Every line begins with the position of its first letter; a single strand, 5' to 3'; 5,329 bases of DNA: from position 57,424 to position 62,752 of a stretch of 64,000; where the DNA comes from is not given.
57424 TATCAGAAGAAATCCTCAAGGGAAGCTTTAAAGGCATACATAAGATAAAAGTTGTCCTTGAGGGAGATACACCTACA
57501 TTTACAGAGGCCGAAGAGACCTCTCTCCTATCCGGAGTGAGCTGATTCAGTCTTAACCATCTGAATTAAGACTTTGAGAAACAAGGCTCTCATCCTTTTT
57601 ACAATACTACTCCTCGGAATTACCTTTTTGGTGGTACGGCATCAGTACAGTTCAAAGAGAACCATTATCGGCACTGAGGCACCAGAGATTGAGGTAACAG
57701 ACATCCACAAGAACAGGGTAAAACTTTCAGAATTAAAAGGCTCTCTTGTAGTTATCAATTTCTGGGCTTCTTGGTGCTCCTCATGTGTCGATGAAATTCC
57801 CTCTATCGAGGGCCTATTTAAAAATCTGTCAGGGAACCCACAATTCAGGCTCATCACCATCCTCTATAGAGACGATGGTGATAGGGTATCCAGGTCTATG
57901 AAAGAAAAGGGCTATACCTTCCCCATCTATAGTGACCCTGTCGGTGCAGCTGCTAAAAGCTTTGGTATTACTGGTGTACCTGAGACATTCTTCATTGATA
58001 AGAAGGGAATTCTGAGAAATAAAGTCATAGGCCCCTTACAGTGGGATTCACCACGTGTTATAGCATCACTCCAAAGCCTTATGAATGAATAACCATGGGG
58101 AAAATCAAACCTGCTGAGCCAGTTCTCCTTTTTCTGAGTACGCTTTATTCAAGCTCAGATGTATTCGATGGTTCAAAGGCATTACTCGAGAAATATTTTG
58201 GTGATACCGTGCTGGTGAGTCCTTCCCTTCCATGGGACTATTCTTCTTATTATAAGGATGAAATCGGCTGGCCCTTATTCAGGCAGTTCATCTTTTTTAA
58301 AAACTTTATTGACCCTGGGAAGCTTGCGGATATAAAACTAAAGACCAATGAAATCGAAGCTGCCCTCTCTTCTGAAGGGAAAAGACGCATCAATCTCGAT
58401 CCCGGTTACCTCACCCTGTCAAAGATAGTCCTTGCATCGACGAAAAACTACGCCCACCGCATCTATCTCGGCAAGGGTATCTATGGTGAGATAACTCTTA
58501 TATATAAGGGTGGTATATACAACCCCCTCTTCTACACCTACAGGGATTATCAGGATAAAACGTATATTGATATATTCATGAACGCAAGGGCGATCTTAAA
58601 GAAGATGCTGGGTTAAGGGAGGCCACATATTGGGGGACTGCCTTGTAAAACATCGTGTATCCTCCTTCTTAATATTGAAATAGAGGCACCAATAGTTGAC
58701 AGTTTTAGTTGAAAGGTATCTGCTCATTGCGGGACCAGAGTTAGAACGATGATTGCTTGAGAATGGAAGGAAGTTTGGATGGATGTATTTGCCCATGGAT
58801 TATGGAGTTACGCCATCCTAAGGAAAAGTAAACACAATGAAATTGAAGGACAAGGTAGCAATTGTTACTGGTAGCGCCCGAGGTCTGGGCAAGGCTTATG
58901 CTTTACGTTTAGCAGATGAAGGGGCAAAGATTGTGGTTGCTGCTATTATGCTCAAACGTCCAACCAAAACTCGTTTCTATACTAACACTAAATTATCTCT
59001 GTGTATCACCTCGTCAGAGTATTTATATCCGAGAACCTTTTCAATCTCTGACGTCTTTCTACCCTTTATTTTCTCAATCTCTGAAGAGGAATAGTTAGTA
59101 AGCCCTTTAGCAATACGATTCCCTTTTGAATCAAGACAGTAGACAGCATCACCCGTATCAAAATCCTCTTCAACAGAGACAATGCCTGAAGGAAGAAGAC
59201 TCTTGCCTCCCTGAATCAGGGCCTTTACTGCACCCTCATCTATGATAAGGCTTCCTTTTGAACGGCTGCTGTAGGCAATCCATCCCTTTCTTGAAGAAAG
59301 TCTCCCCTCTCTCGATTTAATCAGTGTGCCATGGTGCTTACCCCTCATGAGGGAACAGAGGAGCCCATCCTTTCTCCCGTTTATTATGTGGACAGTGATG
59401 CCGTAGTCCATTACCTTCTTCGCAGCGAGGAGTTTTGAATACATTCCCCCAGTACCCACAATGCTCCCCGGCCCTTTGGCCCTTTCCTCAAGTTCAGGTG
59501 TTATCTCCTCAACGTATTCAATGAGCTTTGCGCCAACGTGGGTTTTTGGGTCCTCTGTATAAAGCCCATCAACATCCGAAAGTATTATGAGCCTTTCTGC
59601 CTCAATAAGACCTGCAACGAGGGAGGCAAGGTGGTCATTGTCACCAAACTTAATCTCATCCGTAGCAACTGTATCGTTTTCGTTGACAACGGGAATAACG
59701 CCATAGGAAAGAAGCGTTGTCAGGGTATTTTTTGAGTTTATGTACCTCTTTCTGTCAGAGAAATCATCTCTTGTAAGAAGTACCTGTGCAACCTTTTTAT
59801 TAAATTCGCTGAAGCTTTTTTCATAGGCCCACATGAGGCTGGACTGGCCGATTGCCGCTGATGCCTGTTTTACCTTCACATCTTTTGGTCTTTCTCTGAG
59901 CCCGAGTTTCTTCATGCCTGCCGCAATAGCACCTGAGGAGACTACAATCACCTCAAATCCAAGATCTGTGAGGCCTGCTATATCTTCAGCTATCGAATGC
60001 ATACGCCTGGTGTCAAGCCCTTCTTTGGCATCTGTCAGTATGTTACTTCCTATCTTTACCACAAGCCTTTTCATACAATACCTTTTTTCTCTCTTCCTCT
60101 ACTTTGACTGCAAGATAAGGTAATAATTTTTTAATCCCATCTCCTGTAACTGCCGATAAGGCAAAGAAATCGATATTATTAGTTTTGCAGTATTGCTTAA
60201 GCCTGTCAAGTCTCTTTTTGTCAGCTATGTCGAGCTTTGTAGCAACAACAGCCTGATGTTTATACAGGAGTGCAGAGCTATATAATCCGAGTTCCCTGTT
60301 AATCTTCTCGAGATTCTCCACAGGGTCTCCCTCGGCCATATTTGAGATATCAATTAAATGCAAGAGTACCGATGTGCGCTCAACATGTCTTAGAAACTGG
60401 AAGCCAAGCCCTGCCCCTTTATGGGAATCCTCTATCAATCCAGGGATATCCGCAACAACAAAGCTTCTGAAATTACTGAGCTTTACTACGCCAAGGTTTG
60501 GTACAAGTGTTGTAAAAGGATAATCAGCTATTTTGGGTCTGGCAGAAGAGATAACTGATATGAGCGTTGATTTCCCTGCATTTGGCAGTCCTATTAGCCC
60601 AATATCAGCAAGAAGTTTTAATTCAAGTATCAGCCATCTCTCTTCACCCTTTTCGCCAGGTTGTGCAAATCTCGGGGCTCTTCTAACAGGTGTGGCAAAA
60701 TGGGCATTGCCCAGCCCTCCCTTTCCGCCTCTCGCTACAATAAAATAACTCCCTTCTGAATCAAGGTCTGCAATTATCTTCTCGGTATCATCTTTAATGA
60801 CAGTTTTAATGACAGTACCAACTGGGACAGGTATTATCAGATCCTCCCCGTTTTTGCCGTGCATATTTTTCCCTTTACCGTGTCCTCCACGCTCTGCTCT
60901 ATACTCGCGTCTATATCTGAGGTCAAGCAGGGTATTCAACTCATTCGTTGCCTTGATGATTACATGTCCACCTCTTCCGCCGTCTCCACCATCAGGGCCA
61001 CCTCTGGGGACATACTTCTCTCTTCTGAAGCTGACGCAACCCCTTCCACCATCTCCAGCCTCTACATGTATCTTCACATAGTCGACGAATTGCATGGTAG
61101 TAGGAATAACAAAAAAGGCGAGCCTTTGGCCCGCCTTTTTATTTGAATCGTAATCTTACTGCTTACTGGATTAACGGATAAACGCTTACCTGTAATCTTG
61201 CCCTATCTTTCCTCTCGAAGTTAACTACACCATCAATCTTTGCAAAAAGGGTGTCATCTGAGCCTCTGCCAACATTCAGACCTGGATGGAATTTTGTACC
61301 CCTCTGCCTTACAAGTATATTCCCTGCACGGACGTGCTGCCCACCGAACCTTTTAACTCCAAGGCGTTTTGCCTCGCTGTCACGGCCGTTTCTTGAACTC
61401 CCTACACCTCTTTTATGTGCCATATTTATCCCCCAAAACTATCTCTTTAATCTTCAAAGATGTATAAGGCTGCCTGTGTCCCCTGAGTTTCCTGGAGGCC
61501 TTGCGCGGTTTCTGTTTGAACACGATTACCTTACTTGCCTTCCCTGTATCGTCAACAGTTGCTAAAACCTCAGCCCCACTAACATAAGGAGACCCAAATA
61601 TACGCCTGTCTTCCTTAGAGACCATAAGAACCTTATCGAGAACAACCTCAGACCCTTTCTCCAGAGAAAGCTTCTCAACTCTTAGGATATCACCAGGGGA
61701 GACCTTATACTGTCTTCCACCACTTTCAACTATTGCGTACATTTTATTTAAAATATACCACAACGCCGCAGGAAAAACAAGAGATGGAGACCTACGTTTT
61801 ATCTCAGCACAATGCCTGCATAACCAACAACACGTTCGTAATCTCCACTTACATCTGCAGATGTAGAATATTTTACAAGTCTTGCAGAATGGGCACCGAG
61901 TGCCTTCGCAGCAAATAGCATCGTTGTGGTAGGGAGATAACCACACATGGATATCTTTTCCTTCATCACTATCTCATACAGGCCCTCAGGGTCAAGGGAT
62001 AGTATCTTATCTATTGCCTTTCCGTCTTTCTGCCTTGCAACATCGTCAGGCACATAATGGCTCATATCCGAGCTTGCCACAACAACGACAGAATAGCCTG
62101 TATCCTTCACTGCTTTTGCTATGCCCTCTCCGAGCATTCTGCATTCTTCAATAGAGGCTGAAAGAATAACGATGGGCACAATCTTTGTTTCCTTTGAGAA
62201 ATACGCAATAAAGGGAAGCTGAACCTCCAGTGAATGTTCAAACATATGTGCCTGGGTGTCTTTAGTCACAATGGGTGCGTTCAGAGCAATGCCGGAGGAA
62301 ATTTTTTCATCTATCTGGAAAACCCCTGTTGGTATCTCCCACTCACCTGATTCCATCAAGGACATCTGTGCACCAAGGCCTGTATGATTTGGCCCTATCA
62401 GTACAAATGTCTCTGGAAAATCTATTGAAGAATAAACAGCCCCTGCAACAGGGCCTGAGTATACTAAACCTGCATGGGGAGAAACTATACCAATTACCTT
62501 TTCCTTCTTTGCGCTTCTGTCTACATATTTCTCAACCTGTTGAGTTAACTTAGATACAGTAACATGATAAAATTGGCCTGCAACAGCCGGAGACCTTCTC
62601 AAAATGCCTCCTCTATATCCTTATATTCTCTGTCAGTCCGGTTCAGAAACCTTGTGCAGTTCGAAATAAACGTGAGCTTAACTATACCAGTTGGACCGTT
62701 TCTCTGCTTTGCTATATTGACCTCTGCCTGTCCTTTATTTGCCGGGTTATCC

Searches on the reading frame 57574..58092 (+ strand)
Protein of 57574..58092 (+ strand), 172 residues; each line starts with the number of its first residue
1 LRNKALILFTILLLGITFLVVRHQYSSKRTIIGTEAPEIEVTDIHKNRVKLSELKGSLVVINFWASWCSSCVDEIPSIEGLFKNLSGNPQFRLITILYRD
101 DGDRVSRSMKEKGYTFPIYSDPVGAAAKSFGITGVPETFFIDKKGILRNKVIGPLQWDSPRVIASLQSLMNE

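Call 89: search_protein_families(library=pfam, proteins=[window:57574-58092:+], max_evalue=0.00001)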
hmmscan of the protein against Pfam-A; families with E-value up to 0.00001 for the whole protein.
window:57574-58092:+ (172 aa): 4 families
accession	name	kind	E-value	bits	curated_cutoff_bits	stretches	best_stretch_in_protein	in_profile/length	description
PF00578.27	AhpC-TSA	-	7.2e-23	81.3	26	1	32-149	1-123/124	AhpC/TSA family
PF08534.16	Redoxin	-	2e-19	70.3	26.6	1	33-157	3-138/148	Redoxin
PF13905.12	Thioredoxin_8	-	9.5e-09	35.9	27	1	57-145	2-92/94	Thioredoxin-like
PF00085.26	Thioredoxin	-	4.8e-06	27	23.5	0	56-91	18-51/103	Thioredoxin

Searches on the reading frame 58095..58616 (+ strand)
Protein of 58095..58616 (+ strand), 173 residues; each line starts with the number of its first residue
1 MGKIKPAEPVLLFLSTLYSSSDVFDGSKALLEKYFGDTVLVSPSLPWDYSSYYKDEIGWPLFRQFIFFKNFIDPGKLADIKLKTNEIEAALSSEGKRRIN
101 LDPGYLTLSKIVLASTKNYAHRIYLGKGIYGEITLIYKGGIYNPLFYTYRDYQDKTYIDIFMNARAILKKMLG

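Call 89: search_protein_families(library=pfam, proteins=[window:58095-58616:+], max_evalue=0.00001)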
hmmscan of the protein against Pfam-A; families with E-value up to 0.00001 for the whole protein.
window:58095-58616:+ (173 aa): 1 family
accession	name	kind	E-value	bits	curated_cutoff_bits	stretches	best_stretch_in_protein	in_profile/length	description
PF14385.11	DUF4416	-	1.4e-56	191.4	27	1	9-166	2-160/162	Domain of unknown function (DUF4416)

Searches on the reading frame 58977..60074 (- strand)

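Call 90: search_protein_families(library=pfam, proteins=[window:58977-60074:-], max_evalue=0.00001)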
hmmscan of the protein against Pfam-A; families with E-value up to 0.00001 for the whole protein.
window:58977-60074:- (365 aa): 2 families
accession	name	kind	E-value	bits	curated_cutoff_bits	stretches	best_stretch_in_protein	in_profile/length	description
PF00696.33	AA_kinase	-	3.5e-49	168.1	24.9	1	2-232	1-234/234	Amino acid kinase family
PF01472.26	PUA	-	1.3e-23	83.2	24.8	1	274-348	1-74/74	PUA domain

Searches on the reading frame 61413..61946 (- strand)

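Call 90: search_protein_families(library=pfam, proteins=[window:61413-61946:-], max_evalue=0.00001)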
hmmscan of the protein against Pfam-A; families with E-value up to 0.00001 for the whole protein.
window:61413-61946:- (177 aa): 1 family
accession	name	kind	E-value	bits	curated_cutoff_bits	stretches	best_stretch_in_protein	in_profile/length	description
PF00829.26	Ribosomal_L21p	-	1.8e-36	124.8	27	1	69-169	1-99/99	Ribosomal prokaryotic L21 protein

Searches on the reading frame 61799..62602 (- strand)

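Call 90: search_protein_families(library=pfam, proteins=[window:61799-62602:-], max_evalue=0.00001)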
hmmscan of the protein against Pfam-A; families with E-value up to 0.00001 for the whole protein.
window:61799-62602:- (267 aa): 2 families
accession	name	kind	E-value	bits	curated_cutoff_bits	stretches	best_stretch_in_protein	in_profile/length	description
PF01875.22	Memo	-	4e-75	252.9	27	1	5-265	2-269/269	Memo-like protein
PF02900.23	LigB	-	2.2e-07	30.7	26.3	1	115-194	111-193/269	Catalytic LigB subunit of aromatic ring-opening dioxygenase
